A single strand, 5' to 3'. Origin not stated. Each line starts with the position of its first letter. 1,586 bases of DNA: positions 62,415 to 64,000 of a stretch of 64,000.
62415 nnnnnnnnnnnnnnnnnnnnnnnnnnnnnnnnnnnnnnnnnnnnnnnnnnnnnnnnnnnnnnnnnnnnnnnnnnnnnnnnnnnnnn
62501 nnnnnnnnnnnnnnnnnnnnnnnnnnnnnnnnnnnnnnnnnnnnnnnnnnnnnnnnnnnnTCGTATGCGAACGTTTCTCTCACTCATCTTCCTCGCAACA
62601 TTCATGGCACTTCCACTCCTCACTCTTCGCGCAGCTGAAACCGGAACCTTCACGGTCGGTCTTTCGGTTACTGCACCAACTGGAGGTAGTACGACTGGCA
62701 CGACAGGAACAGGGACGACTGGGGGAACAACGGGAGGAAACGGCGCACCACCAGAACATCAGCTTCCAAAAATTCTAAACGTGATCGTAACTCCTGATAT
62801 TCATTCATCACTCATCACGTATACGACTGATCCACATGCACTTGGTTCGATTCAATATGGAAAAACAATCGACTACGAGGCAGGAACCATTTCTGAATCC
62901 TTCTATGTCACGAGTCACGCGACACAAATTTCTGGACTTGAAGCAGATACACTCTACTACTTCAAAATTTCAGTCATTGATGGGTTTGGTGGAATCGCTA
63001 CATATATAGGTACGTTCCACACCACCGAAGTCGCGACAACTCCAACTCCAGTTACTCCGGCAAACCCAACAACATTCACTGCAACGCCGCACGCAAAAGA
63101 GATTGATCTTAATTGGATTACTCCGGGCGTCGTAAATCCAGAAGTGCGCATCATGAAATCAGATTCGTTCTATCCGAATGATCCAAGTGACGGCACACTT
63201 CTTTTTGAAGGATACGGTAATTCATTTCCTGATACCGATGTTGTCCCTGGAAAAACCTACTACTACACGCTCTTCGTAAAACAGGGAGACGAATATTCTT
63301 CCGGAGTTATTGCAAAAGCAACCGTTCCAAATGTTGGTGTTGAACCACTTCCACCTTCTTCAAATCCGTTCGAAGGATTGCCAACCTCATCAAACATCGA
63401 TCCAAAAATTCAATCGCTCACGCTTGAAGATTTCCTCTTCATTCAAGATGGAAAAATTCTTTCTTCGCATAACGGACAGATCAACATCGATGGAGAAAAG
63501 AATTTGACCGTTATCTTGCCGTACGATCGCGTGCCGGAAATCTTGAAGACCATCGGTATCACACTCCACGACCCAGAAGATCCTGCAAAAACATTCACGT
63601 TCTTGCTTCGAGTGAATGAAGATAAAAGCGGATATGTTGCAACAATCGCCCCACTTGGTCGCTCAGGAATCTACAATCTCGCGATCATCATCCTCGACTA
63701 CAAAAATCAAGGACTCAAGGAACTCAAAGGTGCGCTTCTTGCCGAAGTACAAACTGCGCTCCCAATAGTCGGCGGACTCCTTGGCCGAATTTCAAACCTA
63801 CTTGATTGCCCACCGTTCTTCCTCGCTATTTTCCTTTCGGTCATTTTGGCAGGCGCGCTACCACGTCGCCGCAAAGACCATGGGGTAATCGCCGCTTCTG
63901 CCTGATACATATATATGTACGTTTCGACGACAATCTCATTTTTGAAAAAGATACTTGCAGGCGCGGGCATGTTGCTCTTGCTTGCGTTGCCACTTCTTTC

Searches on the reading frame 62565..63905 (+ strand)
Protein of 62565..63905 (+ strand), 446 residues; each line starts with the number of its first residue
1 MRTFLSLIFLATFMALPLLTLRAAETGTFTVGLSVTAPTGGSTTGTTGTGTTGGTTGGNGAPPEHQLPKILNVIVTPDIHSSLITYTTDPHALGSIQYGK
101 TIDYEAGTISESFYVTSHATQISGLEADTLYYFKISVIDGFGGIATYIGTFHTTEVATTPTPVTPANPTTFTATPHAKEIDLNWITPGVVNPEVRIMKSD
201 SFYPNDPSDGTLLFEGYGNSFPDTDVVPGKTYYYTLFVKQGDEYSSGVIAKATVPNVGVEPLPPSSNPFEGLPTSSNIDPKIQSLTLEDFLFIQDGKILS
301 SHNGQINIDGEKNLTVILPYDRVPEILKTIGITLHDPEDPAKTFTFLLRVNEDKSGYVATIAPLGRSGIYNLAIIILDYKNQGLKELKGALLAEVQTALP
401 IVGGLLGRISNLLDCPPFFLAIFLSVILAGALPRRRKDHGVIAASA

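Call 5: search_protein_families(library=pfam, proteins=[window:62565-63905:+], max_evalue=1)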
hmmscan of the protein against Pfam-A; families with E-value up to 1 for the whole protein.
window:62565-63905:+ (446 aa): 2 families
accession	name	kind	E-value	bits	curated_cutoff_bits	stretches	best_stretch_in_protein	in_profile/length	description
PF16656.11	Pur_ac_phosph_N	-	3.8e-08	34.2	30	2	80-136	26-79/93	Purple acid Phosphatase, N-terminal domain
PF10179.15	NDNF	-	0.16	12.5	27.3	0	120-154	91-126/127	Neuron-derived neurotrophic factor, first Fn(III) domain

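Call 6: search_protein_families(library=ncbifam, proteins=[window:62565-63905:+], max_evalue=1)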
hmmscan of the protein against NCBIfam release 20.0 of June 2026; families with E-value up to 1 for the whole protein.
window:62565-63905:+ (446 aa): 0 families

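Call 82: search_solved_structures(query=window:62565-63905:+, max_evalue=1)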
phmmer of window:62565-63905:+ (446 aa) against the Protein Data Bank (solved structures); distinct sequences matched with E-value up to 1: 12.
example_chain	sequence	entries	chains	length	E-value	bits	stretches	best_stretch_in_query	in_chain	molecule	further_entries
3p4l_A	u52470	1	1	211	0.0062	18.7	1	111-194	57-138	Neogenin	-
1x5g_A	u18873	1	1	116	0.036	16.2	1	53-144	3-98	Neogenin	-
4bq8_A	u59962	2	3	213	0.056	15.5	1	111-194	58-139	NEOGENIN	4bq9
4urt_B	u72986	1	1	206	0.086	14.9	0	111-194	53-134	NETRIN RECEPTOR DCC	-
5x83_B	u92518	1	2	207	0.088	14.9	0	111-194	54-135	Netrin receptor DCC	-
6z3m_E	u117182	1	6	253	0.092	14.8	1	111-194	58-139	Neogenin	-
4bq6_A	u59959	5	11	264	0.11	14.5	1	111-194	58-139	NEOGENIN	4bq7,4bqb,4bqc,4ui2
2crz_A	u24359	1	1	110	0.19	13.7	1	162-237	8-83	Fibronectin type-III domain containing protein 3a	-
8oe4_C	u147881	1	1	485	0.24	13.4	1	4-70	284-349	Interleukin-23 receptor,Calmodulin-1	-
6bt9_A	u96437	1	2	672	0.26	13.4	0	178-244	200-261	Chitinase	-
4yg8_A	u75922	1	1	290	0.65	12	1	63-144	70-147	Chitin biosynthesis protein CHS5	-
4q66_A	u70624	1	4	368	0.89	11.6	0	63-144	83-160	Chs5p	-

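Call 99: search_protein_families(library=phrogs, proteins=[window:62565-63905:+], max_evalue=0.01)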
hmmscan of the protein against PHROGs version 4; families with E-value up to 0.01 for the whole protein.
window:62565-63905:+ (446 aa): 1 family
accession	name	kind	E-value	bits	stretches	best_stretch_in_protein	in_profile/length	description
phrog_1062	-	unknown function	0.0008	19.1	1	179-264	148-236/736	-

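Call 100: search_protein_families(library=padloc, proteins=[window:62565-63905:+], max_evalue=0.01)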
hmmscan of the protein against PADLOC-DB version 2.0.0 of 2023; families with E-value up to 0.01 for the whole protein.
window:62565-63905:+ (446 aa): 0 families
